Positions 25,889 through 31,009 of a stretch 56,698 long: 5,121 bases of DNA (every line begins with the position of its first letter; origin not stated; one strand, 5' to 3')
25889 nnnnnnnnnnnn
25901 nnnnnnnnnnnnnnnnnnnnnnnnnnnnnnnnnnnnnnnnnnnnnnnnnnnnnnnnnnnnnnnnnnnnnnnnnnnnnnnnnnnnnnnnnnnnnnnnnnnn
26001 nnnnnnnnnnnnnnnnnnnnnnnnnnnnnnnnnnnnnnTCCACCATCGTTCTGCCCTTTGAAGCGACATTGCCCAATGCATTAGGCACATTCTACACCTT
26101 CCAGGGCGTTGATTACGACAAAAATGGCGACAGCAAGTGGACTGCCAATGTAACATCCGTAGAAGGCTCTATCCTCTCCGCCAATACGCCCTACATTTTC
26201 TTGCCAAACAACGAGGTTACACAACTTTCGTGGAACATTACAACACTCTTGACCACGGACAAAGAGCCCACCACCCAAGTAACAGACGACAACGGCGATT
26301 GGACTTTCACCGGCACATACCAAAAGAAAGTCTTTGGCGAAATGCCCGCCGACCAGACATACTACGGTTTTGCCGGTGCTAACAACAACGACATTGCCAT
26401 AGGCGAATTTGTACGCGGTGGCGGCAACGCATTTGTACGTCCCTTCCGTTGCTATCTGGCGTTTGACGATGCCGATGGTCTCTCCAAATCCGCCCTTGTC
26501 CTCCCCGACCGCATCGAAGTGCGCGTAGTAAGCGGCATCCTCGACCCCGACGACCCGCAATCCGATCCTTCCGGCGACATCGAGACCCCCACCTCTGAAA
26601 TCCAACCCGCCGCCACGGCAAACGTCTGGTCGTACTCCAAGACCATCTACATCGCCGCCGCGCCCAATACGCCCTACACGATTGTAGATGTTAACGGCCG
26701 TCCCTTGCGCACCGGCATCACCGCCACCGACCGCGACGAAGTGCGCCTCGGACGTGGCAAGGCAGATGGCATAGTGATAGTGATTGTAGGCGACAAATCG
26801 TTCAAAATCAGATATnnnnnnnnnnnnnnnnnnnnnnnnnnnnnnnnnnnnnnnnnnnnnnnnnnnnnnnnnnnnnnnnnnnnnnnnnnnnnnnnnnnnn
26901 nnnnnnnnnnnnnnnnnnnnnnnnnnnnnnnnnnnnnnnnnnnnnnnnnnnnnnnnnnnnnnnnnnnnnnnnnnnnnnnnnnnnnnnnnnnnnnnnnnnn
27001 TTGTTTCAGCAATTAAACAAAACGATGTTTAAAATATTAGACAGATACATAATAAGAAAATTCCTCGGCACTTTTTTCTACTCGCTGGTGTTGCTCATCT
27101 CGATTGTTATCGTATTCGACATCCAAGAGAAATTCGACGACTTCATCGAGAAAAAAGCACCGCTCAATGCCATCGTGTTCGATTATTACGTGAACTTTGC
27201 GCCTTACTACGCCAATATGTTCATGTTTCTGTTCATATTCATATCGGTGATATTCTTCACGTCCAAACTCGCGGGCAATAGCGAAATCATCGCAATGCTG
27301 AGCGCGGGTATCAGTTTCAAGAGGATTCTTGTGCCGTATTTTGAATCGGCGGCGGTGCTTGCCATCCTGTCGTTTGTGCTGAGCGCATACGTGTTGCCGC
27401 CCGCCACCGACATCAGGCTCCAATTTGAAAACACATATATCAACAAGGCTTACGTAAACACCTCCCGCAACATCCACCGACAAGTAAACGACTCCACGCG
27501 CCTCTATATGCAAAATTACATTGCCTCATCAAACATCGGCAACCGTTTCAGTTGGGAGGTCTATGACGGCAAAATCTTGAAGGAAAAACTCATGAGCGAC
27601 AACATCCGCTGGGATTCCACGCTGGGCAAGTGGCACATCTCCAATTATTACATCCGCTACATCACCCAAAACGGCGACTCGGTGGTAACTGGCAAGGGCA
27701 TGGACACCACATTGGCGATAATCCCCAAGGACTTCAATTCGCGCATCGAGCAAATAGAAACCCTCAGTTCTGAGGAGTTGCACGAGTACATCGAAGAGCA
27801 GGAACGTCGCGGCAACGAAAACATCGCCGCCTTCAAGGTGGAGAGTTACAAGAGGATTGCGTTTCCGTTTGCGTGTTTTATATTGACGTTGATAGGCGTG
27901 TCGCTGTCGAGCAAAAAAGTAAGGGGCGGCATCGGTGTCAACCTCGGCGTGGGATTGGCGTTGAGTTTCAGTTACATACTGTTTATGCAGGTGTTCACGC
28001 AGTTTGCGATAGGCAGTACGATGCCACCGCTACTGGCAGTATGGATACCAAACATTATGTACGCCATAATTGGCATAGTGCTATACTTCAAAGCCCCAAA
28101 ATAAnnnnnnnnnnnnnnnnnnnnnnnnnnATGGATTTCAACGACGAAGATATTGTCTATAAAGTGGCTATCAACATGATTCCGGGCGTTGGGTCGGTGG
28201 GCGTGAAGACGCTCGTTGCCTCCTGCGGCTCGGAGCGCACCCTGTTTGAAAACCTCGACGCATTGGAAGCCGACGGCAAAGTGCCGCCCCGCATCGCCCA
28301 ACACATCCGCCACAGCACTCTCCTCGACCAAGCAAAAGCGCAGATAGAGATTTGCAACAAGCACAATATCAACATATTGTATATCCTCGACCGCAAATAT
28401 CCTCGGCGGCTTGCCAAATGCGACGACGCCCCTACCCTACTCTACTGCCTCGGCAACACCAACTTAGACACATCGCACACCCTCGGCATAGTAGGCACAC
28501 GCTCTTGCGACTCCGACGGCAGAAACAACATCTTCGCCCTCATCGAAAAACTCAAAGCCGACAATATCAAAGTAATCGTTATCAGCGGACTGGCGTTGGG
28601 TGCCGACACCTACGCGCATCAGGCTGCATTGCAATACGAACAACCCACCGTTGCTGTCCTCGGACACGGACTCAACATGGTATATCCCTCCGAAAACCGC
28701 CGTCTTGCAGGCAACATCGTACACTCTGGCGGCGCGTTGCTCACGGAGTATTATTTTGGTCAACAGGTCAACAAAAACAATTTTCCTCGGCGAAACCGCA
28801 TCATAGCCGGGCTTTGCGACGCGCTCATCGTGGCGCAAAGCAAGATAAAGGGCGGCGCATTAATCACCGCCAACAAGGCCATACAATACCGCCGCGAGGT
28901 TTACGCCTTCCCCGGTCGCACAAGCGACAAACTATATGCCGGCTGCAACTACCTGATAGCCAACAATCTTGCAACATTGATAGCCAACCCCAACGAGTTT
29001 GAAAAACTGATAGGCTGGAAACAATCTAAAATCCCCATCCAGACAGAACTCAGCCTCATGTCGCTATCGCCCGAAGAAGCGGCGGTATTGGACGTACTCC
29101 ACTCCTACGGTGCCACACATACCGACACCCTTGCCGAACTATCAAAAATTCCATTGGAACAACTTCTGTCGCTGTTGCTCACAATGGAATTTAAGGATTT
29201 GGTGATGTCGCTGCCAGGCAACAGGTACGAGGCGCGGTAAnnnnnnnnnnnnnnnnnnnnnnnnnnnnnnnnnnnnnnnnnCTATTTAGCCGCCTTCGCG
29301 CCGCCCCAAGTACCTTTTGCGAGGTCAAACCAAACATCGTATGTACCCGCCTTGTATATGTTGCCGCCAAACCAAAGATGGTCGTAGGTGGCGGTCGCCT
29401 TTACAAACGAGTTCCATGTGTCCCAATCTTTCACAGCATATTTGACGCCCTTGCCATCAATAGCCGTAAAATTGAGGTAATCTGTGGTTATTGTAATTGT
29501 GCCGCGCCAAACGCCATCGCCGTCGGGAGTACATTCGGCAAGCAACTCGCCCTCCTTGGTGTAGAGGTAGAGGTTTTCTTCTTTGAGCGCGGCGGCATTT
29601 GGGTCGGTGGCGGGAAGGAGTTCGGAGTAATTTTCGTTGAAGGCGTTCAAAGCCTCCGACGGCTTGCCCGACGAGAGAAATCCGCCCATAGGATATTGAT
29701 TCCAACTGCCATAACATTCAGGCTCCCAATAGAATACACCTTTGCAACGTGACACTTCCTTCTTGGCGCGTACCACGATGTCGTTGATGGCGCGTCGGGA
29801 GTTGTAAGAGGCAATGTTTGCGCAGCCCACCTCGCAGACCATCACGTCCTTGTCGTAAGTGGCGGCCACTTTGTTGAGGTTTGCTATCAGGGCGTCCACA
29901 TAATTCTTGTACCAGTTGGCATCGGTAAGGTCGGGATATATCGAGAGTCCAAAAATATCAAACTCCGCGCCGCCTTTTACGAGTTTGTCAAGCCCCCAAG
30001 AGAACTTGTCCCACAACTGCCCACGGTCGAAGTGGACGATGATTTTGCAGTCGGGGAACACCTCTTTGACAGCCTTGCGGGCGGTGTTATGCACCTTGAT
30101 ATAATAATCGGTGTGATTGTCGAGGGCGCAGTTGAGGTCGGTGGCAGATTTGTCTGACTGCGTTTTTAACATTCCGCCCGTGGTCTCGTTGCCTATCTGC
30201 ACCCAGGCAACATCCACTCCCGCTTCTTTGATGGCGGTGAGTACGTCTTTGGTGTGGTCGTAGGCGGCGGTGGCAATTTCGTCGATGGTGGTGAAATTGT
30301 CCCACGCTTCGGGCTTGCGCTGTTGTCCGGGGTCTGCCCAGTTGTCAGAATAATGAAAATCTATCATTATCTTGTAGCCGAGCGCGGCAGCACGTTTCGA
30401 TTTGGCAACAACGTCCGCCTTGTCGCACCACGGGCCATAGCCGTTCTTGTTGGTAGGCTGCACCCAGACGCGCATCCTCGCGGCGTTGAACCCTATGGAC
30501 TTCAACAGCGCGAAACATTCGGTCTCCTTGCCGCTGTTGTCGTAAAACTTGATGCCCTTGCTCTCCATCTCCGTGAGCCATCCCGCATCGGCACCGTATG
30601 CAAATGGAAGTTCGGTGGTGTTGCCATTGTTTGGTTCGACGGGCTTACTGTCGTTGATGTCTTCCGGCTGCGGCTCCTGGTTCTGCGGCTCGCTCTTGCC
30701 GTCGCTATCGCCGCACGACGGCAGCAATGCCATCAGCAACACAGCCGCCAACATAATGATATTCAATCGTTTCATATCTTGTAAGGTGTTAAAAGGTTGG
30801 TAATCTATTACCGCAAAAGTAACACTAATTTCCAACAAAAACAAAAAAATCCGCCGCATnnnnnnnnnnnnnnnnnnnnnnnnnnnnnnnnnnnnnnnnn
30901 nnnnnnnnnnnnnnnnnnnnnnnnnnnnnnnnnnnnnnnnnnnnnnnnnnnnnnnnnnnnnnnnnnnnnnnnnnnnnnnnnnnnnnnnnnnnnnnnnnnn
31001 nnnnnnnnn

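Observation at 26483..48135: The two giant surface-protein genes end in homologous modules and identical 3' flanks, forming inverted repeats ~21 kb apart around core genes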

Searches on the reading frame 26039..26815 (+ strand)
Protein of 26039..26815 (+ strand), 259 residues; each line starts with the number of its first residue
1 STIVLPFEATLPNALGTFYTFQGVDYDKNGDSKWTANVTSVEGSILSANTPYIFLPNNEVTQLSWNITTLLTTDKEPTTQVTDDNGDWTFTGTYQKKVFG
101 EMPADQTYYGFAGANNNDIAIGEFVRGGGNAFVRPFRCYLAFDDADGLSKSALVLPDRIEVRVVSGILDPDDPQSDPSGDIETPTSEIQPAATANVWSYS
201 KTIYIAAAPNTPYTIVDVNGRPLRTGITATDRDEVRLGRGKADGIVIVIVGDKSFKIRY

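Call 10: search_protein_families(library=pfam, proteins=[window:26039-26815:+], max_evalue=10)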
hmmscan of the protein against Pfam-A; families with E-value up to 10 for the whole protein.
seq(259 aa): 3 families
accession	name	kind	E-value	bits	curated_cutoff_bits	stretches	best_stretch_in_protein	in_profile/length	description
PF19910.5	DUF6383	-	0.041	14.5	23.7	1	186-256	5-71/74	Domain of unknown function (DUF6383)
PF01796.24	OB_ChsH2_C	-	0.045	14.1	27.1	1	192-238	6-57/65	ChsH2, C-terminal OB-fold domain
PF12733.13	Cadherin-like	-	0.046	14.6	24.2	1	193-251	19-74/89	Cadherin-like beta sandwich domain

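Call 11: search_protein_families(library=ncbifam, proteins=[window:26039-26815:+], max_evalue=10)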
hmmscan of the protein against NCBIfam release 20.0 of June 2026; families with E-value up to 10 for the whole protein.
seq(259 aa): 0 families

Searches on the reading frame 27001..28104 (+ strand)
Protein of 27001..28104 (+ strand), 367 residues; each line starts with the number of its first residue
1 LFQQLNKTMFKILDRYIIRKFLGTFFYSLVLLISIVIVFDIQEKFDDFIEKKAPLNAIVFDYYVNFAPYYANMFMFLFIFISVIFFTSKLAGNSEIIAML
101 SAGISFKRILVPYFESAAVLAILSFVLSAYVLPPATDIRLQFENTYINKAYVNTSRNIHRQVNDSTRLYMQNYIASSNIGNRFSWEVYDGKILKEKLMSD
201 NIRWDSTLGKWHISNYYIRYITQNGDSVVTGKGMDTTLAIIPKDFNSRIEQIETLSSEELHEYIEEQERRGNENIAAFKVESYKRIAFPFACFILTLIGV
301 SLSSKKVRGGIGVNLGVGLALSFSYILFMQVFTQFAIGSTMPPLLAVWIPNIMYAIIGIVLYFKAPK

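Call 14: search_protein_families(library=pfam, proteins=[window:27001-28104:+], max_evalue=0.00001)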
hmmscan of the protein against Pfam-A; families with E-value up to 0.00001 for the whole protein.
window:27001-28104:+ (367 aa): 1 family
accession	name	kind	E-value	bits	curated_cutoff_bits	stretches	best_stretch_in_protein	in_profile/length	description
PF03739.19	LptF_LptG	-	1.2e-67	228.9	27.9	1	15-362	1-351/353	Lipopolysaccharide export system permease LptF/LptG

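Call 74: find_encoding_contigs(protein=window:27025-28101:+, flank=3000, max_places=10)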
Protein window:27025-28101:+ (359 aa): 6 contigs read that carry it; 5 places shown.
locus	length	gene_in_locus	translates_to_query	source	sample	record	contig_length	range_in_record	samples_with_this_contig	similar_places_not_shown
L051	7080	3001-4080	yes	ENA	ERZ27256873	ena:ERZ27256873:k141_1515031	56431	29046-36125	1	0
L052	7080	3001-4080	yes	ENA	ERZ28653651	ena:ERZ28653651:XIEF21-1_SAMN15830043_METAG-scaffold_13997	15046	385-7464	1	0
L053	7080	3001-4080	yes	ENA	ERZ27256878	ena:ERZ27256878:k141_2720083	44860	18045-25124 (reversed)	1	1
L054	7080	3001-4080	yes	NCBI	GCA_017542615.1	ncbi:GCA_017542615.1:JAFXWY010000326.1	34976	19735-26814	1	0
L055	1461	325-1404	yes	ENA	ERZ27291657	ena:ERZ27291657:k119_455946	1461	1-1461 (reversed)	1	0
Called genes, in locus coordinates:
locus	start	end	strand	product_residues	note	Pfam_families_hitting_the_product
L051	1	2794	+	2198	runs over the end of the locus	PF00431:CUB (faint), PF18998:Flg_new_2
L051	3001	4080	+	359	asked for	PF03739:LptF_LptG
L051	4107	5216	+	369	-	PF02481:DNA_processg_A, PF17782:WHD_DprA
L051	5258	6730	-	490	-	PF07745:Glyco_hydro_53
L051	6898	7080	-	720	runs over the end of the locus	PF14292:SusE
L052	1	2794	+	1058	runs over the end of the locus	?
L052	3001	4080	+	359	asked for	PF03739:LptF_LptG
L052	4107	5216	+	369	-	PF02481:DNA_processg_A, PF17782:WHD_DprA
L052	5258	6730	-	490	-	PF07745:Glyco_hydro_53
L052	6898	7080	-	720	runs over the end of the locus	PF14292:SusE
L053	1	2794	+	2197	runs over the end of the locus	PF00431:CUB (faint), PF18998:Flg_new_2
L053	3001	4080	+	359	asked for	PF03739:LptF_LptG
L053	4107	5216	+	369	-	PF02481:DNA_processg_A, PF17782:WHD_DprA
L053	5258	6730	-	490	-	PF07745:Glyco_hydro_53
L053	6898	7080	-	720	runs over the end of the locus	PF14292:SusE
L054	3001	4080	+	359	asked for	PF03739:LptF_LptG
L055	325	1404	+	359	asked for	PF03739:LptF_LptG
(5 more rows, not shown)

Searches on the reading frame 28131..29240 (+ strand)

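Call 14: search_protein_families(library=pfam, proteins=[window:28131-29240:+], max_evalue=0.00001)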
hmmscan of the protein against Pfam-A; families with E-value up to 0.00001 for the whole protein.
window:28131-29240:+ (369 aa): 2 families
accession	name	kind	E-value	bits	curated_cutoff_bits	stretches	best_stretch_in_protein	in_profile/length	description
PF02481.21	DNA_processg_A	-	1.7e-67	227.2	29.6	1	75-284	2-210/212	DNA recombination-mediator protein A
PF17782.7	DprA_WH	-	4e-10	40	22.9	1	308-364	6-61/61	DprA winged helix domain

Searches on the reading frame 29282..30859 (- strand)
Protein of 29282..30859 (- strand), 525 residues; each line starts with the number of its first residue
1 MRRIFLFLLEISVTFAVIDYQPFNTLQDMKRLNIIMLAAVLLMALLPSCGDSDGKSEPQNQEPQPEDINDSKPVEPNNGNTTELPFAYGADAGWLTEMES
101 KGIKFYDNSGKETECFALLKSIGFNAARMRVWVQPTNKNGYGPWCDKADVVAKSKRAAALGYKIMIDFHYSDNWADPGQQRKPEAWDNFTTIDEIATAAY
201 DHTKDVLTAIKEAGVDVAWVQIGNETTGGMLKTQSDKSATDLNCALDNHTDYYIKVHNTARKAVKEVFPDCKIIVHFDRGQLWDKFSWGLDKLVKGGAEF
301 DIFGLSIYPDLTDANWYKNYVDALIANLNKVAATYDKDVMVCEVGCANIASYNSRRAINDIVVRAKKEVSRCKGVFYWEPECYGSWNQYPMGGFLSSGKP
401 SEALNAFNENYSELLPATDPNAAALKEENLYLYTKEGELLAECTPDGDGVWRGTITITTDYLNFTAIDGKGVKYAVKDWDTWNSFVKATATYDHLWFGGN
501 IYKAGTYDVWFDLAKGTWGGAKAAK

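Call 14: search_protein_families(library=pfam, proteins=[window:29282-30859:-], max_evalue=0.00001)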
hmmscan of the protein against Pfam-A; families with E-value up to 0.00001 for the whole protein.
window:29282-30859:- (525 aa): 1 family
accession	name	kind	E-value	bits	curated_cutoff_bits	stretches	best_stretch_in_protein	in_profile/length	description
PF07745.19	Glyco_hydro_53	-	6.7e-78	262.5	24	1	88-386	2-309/340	Glycosyl hydrolase family 53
